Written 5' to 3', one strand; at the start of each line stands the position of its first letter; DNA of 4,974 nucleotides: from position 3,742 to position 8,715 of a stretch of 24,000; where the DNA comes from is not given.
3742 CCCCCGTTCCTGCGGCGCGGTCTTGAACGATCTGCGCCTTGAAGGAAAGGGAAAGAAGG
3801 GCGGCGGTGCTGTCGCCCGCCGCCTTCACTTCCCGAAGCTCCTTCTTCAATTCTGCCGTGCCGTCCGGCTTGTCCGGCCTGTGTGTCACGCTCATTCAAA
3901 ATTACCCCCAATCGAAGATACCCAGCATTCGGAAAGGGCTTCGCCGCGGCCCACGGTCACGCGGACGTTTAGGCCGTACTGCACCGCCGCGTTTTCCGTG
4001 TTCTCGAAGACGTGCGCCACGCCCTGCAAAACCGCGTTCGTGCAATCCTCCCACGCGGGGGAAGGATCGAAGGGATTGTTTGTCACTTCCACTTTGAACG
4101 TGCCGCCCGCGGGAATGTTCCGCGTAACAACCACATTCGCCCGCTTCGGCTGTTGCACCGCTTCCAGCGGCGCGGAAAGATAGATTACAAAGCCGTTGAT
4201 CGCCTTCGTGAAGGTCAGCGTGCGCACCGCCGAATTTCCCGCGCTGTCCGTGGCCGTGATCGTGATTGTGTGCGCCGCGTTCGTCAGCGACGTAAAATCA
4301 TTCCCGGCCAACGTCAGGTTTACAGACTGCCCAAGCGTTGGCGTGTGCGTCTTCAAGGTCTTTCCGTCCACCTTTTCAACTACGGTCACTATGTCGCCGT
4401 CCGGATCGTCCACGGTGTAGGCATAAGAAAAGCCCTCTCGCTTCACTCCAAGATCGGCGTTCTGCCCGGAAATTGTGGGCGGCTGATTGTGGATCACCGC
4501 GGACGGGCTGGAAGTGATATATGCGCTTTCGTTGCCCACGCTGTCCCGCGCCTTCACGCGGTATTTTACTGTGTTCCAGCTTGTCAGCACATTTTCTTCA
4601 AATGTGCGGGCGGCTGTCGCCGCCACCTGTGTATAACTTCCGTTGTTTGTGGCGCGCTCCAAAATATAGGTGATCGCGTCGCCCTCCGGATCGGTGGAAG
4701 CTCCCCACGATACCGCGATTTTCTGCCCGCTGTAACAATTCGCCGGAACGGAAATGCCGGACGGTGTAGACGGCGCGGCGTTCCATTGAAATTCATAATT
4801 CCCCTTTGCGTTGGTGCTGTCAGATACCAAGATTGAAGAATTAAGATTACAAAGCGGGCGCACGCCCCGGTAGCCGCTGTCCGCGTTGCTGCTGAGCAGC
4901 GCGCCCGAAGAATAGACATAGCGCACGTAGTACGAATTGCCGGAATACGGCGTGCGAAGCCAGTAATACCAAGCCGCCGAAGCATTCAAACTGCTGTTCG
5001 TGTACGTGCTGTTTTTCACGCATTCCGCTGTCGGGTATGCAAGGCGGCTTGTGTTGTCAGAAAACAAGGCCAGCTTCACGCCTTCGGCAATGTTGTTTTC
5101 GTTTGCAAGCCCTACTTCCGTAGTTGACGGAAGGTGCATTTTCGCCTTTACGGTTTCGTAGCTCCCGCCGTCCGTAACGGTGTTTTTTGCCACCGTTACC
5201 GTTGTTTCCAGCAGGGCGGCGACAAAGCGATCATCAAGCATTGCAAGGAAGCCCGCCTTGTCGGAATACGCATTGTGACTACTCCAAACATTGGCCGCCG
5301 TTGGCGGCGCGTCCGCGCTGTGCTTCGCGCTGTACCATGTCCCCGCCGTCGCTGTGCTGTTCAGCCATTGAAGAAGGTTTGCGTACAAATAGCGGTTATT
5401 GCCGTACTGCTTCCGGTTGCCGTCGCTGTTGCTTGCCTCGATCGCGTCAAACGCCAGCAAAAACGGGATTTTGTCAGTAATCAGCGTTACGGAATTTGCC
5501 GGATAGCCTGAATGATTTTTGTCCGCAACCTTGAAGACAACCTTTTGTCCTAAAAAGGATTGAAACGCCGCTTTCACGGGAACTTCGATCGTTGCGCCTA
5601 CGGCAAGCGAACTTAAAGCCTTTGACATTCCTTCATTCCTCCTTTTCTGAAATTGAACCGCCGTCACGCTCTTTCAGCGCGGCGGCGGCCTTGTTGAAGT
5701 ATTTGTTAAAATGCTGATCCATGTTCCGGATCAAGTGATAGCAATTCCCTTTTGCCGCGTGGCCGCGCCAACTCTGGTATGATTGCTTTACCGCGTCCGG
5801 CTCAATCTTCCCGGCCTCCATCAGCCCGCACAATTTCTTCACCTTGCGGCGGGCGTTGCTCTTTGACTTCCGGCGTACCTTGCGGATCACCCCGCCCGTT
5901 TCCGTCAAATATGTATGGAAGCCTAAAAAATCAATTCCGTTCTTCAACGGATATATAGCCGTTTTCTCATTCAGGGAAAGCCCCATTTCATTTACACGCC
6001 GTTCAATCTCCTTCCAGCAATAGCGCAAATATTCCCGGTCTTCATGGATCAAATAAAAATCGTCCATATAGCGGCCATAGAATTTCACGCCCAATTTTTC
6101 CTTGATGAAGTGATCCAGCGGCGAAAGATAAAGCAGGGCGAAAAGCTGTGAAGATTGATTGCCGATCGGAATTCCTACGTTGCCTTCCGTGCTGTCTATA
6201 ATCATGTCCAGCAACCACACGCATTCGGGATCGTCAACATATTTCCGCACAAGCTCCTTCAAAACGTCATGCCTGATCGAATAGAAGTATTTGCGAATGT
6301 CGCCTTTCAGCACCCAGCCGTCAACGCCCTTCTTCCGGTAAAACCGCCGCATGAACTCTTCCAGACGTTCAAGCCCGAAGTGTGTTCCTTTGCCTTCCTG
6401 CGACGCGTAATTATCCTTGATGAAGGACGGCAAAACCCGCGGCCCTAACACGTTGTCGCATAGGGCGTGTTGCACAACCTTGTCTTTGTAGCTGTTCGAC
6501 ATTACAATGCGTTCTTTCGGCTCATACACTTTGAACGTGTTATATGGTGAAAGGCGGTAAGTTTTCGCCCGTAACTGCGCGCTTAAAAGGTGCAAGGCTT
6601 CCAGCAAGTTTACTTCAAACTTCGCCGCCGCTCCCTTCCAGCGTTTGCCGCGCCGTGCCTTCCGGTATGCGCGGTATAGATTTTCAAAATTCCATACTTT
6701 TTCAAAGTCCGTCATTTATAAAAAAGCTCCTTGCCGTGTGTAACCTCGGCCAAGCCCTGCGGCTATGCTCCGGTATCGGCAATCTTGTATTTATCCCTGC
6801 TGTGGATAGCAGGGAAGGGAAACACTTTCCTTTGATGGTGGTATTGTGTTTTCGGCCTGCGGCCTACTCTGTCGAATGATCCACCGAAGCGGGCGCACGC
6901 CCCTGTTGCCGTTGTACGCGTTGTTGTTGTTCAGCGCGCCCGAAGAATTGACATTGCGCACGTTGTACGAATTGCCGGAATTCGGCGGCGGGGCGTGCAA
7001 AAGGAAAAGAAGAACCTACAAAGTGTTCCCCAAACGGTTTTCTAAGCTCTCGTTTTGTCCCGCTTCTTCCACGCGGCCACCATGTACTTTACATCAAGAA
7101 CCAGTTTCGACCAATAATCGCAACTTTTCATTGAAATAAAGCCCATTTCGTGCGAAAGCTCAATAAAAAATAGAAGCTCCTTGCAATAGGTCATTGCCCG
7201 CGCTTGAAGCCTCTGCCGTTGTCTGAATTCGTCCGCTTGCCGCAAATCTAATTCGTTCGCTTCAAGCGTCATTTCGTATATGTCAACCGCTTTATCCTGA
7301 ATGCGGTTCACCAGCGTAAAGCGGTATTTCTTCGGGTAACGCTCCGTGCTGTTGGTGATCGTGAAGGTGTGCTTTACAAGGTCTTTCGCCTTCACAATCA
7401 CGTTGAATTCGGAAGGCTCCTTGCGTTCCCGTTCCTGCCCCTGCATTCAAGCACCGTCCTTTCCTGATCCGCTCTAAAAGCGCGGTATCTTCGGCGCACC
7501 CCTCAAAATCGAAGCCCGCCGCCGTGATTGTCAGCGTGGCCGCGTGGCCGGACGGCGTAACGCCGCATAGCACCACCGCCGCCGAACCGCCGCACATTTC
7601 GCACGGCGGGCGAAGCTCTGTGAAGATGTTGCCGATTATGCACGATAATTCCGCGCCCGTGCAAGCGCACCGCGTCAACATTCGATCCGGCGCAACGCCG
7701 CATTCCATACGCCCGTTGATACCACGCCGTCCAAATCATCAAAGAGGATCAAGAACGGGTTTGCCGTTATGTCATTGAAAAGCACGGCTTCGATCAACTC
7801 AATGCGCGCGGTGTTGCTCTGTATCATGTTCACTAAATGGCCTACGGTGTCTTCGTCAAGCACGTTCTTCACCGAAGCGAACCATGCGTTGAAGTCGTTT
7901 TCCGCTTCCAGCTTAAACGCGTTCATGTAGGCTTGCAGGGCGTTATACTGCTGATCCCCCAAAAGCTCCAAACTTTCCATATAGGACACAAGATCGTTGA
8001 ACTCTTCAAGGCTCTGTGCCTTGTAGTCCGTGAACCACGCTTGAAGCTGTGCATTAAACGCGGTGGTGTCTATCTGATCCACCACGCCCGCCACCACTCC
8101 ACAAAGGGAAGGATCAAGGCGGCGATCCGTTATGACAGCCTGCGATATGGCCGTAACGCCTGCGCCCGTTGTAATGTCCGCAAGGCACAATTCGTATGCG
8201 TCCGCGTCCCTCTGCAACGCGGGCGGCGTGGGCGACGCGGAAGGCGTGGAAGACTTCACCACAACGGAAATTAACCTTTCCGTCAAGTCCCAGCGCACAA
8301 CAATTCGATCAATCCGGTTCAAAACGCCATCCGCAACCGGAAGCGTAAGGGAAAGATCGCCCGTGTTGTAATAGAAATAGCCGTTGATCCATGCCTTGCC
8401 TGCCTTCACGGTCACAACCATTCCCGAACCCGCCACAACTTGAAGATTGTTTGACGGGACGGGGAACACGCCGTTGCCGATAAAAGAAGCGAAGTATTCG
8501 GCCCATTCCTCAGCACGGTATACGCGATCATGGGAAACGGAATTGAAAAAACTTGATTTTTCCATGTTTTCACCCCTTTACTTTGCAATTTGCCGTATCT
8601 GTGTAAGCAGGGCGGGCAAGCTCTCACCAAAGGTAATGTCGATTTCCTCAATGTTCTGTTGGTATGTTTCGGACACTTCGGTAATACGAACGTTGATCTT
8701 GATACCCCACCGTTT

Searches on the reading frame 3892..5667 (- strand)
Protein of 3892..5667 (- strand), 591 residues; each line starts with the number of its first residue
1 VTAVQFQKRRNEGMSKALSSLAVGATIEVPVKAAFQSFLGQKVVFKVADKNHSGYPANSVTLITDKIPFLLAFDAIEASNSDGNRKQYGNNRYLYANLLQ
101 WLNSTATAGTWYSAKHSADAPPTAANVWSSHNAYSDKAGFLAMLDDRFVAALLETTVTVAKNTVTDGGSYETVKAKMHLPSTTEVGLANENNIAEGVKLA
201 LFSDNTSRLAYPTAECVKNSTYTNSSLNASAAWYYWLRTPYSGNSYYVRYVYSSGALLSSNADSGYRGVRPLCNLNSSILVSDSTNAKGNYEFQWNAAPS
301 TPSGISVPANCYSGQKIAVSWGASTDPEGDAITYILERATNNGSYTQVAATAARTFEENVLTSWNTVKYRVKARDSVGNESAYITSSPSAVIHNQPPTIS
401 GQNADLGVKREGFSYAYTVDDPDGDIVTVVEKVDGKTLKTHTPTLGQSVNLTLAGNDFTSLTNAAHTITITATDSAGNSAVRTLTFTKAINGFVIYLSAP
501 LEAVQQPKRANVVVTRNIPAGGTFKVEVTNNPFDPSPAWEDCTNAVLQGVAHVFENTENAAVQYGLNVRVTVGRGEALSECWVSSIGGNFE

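Call 12: search_protein_families(library=phrogs, proteins=[window:3892-5667:-], max_evalue=0.001)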
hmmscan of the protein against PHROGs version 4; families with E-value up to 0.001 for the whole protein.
window:3892-5667:- (591 aa): 9 families
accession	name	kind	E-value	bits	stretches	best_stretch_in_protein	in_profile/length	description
phrog_10993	-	head and packaging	4.8e-197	657.2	1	14-591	1-556/556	Hoc-like head decoration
phrog_24060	-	unknown function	2.8e-51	175.1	1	31-297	12-271/1438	-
phrog_36643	-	unknown function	2.2e-33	116.8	1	360-591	349-575/575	-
phrog_21129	-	unknown function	2.3e-15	56.5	1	287-392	486-592/1494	-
phrog_9958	-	unknown function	3.1e-13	50.6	1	170-292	101-191/210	-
phrog_2674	-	unknown function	4.9e-09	37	1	369-492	60-188/497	-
phrog_22713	-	unknown function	7.1e-09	36.5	1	301-388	283-374/401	-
phrog_19280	-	unknown function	2.9e-06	27.2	1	84-274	442-621/623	-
phrog_28517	-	unknown function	0.00012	23.6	1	237-272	4-39/71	-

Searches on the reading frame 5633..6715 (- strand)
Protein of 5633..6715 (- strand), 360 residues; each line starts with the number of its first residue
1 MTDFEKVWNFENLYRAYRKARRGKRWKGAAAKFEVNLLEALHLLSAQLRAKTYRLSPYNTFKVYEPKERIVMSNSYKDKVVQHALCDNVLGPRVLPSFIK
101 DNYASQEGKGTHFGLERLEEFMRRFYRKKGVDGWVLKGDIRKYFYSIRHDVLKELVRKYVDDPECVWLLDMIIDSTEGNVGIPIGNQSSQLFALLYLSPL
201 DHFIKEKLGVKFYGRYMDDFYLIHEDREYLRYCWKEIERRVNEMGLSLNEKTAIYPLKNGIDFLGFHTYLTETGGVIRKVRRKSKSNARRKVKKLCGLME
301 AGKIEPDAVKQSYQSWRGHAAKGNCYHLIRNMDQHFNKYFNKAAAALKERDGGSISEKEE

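Call 12: search_protein_families(library=phrogs, proteins=[window:5633-6715:-], max_evalue=0.001)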
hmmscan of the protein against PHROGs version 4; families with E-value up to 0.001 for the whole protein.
window:5633-6715:- (360 aa): 2 families
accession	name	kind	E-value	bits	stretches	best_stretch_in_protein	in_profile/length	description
phrog_1423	-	DNA, RNA and nucleotide metabolism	6.6e-132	442.7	1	4-352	103-454/1040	Reverse transcriptase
phrog_2825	-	DNA, RNA and nucleotide metabolism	1.5e-07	31.9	1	135-295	112-271/336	polymerase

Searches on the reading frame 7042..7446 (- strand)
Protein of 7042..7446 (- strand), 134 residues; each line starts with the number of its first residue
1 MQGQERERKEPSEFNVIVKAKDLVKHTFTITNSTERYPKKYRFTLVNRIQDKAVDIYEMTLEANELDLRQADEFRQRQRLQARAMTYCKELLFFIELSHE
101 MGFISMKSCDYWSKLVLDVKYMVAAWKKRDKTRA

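Call 12: search_protein_families(library=phrogs, proteins=[window:7042-7446:-], max_evalue=0.001)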
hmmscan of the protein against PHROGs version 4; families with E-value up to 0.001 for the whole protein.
window:7042-7446:- (134 aa): 1 family
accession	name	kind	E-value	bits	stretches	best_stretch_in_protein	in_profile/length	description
phrog_3206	-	DNA, RNA and nucleotide metabolism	3.5e-26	92.6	1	2-134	4-128/154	Avd protein of DGR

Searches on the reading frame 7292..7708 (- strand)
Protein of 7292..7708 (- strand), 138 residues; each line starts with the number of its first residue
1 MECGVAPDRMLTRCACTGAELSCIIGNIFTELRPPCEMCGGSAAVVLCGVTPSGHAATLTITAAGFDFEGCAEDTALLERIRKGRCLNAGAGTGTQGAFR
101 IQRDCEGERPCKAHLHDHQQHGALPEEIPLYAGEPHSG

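Call 13: search_protein_families(library=phrogs, proteins=[window:7292-7708:-], max_evalue=0.001)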
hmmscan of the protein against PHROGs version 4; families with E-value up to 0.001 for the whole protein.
window:7292-7708:- (138 aa): 1 family
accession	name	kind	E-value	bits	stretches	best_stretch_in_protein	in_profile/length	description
phrog_21058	-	unknown function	1.2e-17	65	1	12-94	2-81/86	-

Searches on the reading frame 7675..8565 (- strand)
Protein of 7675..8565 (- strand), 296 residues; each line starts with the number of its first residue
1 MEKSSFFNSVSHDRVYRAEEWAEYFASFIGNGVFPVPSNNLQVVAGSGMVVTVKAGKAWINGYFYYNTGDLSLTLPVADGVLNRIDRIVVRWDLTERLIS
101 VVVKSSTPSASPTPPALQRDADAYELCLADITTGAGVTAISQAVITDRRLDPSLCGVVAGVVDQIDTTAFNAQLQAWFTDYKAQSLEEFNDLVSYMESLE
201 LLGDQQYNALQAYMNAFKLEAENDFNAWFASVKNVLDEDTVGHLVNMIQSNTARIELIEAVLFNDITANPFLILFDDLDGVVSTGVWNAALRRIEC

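Call 13: search_protein_families(library=phrogs, proteins=[window:7675-8565:-], max_evalue=0.001)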
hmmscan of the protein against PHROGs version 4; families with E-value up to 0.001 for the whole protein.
window:7675-8565:- (296 aa): 11 families
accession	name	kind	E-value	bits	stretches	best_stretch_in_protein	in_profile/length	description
phrog_1220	-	head and packaging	2e-93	315.6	1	1-263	7-256/574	head protein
phrog_35103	-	unknown function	1.5e-73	249.2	1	1-254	1-256/916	-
phrog_27282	-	unknown function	2.1e-72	245.5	1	1-198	2-201/445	-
phrog_9534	-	head and packaging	2.3e-63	215.7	1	1-184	1-183/303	head protein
phrog_5339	-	head and packaging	6.1e-49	167.9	1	2-225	6-221/633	virion structural protein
phrog_18805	-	unknown function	2.4e-26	93.6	1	4-196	5-198/457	-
phrog_17342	-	unknown function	4e-16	60.2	1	19-149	19-157/326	-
phrog_22716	-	unknown function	3e-13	51.2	1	238-296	72-130/130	-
phrog_3398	-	head and packaging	2e-10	41.5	1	32-150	42-167/359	virion structural protein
phrog_13571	-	head and packaging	6.9e-09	36.4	1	39-146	34-146/356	virion structural protein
phrog_6779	-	tail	9.6e-07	29.8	1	31-149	30-156/276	tail protein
